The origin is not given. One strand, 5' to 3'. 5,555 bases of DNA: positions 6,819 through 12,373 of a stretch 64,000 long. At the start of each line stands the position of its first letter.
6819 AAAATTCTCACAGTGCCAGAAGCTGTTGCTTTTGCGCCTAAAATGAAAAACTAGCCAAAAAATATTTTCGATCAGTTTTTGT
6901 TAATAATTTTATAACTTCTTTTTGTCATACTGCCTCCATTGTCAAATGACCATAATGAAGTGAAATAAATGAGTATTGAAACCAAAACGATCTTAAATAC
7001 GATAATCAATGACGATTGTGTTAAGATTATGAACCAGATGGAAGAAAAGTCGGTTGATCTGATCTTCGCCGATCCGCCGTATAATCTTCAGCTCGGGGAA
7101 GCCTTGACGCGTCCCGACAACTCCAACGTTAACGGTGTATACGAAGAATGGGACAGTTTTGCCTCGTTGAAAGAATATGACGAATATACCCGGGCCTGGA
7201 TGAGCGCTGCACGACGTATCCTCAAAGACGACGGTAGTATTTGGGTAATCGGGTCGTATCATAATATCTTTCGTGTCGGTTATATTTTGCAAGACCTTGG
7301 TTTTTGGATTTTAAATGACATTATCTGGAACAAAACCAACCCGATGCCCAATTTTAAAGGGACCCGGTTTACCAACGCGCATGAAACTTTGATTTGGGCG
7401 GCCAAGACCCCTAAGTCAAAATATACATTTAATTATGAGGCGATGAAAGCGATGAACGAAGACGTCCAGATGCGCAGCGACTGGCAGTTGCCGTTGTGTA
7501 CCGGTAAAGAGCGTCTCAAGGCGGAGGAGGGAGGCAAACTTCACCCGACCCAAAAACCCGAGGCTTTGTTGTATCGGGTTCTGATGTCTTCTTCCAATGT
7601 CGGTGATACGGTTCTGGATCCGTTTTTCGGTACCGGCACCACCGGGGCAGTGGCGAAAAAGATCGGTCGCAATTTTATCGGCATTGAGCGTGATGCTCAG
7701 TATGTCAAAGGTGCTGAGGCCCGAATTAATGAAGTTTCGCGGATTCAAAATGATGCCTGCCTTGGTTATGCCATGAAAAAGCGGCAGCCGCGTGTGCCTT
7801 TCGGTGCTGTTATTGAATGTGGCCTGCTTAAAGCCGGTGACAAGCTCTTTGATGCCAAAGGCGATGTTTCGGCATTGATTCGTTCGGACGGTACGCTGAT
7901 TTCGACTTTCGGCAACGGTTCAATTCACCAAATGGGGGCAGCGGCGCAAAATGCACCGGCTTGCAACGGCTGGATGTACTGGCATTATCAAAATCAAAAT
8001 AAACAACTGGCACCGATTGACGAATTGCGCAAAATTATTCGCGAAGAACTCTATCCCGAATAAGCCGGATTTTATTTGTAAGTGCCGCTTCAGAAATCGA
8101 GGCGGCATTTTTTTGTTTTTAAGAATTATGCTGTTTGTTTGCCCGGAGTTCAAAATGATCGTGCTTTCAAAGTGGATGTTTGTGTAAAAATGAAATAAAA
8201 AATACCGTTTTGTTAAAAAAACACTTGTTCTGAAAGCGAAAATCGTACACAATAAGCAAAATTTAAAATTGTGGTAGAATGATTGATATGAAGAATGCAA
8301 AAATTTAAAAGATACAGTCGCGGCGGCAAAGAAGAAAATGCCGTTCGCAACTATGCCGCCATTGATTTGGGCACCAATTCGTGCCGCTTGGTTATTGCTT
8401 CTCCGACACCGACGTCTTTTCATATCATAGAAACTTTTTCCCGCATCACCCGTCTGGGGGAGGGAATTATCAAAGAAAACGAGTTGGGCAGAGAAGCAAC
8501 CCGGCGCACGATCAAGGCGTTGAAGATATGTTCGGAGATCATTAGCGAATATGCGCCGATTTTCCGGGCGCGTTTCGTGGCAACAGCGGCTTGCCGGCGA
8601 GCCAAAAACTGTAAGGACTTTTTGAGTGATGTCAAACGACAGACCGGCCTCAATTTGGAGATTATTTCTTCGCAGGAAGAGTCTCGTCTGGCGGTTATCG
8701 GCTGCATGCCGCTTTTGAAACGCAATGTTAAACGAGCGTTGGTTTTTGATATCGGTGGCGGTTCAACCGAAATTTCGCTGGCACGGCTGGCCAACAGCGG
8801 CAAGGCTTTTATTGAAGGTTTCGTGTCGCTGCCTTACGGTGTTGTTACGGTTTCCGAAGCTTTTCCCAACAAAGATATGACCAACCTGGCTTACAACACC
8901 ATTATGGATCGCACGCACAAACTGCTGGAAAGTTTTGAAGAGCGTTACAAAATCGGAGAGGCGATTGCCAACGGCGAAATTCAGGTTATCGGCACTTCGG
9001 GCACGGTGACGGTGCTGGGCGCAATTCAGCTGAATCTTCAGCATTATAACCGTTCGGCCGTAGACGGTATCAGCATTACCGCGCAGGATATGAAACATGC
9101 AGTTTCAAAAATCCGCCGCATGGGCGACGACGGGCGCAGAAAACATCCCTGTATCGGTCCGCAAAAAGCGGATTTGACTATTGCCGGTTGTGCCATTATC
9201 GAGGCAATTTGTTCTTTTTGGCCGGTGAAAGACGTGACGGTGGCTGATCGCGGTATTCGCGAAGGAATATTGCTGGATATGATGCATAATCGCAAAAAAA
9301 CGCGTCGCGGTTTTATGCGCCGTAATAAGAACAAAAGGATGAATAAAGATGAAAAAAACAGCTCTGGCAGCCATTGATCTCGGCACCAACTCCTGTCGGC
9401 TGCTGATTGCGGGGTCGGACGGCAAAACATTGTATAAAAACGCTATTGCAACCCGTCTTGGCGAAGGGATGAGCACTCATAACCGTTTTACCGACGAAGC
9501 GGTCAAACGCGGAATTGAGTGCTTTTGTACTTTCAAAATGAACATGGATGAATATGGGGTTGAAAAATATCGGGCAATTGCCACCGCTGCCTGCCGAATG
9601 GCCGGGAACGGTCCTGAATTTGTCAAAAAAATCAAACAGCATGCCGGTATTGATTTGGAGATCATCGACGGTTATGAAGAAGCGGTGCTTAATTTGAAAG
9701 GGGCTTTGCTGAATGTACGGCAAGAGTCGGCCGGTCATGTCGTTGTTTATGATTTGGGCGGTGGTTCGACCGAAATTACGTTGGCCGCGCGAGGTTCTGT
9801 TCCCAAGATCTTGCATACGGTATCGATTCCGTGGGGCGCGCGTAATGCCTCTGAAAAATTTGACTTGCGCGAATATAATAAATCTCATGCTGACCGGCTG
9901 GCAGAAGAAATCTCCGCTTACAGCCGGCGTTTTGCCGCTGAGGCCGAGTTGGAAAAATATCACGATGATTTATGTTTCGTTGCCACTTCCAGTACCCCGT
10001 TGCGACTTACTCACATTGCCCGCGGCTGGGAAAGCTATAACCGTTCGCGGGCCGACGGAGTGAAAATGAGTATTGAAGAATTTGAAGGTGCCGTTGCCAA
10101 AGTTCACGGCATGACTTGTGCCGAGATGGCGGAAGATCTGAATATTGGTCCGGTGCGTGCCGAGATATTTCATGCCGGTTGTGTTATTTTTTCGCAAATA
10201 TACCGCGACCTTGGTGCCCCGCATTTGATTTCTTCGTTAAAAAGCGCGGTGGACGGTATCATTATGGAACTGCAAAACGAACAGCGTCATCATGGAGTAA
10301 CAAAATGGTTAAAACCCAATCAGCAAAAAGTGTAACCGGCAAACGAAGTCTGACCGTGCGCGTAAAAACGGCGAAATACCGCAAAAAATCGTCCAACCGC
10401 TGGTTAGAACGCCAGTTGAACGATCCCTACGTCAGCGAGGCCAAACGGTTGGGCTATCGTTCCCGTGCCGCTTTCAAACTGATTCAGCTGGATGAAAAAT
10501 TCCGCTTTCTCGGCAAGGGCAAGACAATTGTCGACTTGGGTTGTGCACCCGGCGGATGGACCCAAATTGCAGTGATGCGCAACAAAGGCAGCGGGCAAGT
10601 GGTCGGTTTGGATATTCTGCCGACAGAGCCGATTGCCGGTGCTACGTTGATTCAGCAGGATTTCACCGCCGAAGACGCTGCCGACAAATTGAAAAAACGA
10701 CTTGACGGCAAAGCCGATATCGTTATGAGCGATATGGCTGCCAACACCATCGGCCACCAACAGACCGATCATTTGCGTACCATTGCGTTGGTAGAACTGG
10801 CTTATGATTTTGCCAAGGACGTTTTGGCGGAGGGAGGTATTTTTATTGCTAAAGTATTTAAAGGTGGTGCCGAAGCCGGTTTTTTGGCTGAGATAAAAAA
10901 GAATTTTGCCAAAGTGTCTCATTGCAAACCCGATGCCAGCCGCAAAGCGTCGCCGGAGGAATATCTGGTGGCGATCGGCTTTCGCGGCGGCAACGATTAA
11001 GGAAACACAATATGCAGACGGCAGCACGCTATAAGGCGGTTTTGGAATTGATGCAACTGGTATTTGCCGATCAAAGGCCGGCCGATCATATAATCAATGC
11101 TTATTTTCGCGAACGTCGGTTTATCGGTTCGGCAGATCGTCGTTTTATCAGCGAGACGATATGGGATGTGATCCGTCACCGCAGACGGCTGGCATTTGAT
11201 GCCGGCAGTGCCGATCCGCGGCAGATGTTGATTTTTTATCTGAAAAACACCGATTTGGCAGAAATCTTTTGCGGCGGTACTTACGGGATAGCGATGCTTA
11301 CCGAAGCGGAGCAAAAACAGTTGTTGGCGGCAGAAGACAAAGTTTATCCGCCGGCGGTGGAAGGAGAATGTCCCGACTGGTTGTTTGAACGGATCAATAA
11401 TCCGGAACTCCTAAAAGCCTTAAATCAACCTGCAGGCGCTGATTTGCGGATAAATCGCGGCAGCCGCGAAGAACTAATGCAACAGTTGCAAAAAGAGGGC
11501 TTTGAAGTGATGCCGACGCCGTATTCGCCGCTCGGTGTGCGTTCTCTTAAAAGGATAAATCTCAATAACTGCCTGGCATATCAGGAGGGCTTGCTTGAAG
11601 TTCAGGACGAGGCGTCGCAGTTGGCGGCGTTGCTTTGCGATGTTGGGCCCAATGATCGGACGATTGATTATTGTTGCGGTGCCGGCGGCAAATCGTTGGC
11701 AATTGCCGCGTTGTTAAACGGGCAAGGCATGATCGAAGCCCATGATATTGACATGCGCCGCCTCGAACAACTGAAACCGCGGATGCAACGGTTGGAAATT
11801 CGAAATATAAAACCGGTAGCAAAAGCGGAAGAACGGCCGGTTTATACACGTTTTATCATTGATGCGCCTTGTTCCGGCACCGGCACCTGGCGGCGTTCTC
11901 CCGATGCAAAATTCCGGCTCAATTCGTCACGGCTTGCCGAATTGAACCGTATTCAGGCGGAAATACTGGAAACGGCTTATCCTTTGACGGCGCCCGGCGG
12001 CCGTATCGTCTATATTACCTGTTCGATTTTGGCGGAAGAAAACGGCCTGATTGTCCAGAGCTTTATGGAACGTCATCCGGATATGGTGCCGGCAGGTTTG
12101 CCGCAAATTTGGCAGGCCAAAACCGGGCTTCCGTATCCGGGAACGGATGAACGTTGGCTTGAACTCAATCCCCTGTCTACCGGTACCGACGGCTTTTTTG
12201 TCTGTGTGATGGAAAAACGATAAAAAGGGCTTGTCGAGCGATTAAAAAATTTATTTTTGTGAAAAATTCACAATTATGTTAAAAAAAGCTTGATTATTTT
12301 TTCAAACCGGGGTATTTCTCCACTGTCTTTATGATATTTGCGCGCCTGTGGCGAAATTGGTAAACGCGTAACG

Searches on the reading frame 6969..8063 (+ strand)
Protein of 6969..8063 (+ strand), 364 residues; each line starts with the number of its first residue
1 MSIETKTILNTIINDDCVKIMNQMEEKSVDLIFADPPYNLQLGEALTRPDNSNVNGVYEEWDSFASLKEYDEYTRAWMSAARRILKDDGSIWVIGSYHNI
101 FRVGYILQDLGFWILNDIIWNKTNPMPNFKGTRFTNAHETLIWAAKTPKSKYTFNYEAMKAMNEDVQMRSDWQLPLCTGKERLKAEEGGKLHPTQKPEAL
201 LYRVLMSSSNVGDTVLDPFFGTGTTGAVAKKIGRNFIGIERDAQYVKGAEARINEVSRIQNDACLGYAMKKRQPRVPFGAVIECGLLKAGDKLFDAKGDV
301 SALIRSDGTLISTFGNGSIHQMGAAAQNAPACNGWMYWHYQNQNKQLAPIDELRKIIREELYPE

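Call 44: search_protein_families(library=pfam, proteins=[window:6969-8063:+], max_evalue=0.001)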
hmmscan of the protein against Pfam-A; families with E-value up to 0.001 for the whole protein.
window:6969-8063:+ (364 aa): 4 families
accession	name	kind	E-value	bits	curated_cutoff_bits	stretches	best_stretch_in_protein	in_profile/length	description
PF01555.25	N6_N4_Mtase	-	6.8e-68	229.3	26.7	1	29-249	1-219/221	DNA methylase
PF18755.6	RAMA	-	8.3e-13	48.6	35.2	1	268-359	11-103/107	Restriction Enzyme Adenine Methylase Associated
PF03602.21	Cons_hypoth95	-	0.00014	22.1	24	0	8-42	92-127/182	Conserved hypothetical protein 95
PF01170.24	UPF0020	-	0.00027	21.1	22.3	0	205-260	22-78/197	RMKL-like, methyltransferase domain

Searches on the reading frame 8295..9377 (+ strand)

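Call 44: search_protein_families(library=pfam, proteins=[window:8295-9377:+], max_evalue=0.001)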
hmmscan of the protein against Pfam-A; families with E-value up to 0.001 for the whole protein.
window:8295-9377:+ (360 aa): 1 family
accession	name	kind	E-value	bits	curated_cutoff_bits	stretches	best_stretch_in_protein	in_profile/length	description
PF02541.22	Ppx-GppA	-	1.9e-47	162.5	27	1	33-332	1-284/285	Ppx/GppA phosphatase family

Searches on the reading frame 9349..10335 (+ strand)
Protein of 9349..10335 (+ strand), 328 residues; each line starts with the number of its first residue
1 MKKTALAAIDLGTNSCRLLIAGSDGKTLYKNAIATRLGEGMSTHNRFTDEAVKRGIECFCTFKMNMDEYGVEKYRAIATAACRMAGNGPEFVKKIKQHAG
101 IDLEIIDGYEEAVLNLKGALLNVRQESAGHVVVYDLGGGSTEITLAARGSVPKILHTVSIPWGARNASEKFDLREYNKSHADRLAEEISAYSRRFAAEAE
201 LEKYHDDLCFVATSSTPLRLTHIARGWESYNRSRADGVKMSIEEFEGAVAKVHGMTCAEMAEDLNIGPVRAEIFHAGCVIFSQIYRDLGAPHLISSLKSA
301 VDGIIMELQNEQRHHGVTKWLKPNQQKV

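Call 44: search_protein_families(library=pfam, proteins=[window:9349-10335:+], max_evalue=0.001)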
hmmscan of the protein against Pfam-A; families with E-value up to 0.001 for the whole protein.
window:9349-10335:+ (328 aa): 1 family
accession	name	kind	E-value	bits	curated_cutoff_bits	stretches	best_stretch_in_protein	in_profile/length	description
PF02541.22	Ppx-GppA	-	1.2e-34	120.5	27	1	27-308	12-281/285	Ppx/GppA phosphatase family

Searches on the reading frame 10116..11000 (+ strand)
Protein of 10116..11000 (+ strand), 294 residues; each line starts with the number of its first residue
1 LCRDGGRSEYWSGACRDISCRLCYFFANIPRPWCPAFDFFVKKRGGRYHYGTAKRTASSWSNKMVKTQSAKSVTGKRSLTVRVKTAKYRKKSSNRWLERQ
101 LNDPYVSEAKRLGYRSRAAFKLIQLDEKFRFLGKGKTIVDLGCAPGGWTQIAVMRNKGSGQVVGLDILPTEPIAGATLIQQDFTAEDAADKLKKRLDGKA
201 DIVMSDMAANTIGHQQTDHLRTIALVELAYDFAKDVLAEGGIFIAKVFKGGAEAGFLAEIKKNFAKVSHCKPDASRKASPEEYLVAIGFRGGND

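Call 44: search_protein_families(library=pfam, proteins=[window:10116-11000:+], max_evalue=0.001)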
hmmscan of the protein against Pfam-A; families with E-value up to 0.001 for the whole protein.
window:10116-11000:+ (294 aa): 3 families
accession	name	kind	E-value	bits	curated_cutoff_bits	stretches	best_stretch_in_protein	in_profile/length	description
PF01728.25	FtsJ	-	8.4e-57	192.5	24.1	1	114-289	1-181/181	FtsJ-like methyltransferase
PF13847.12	Methyltransf_31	-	6.9e-07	29.5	27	1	134-267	3-129/145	Methyltransferase domain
PF13489.12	Methyltransf_23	-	0.00019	21.6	27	1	131-212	19-94/164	Methyltransferase domain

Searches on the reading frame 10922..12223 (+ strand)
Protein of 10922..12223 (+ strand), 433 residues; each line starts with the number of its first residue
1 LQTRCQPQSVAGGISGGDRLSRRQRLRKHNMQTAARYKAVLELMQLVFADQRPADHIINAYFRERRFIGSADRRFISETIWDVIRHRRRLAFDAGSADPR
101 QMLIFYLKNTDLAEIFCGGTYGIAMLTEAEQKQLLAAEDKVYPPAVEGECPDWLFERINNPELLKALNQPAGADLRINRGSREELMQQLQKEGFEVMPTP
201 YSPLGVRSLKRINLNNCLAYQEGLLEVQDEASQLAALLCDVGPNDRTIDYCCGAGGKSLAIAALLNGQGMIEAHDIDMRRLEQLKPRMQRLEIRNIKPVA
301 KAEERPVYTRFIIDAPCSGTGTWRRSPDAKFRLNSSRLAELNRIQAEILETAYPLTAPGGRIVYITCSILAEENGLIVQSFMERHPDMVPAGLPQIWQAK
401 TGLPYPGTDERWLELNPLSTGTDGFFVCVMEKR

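Call 83: search_protein_families(library=pfam, proteins=[window:10922-12223:+], max_evalue=0.00001)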
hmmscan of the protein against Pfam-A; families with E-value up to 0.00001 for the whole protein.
window:10922-12223:+ (433 aa): 2 families
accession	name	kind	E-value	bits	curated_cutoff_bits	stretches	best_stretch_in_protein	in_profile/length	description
PF01189.24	Methyltr_RsmB-F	-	1.6e-33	116.5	27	1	241-428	6-196/199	16S rRNA methyltransferase RsmB/F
PF22458.1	RsmF-B_ferredox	-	1e-07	32.5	27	1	151-207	2-66/74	Methyltr_RsmF/B-like, ferredoxin-like domain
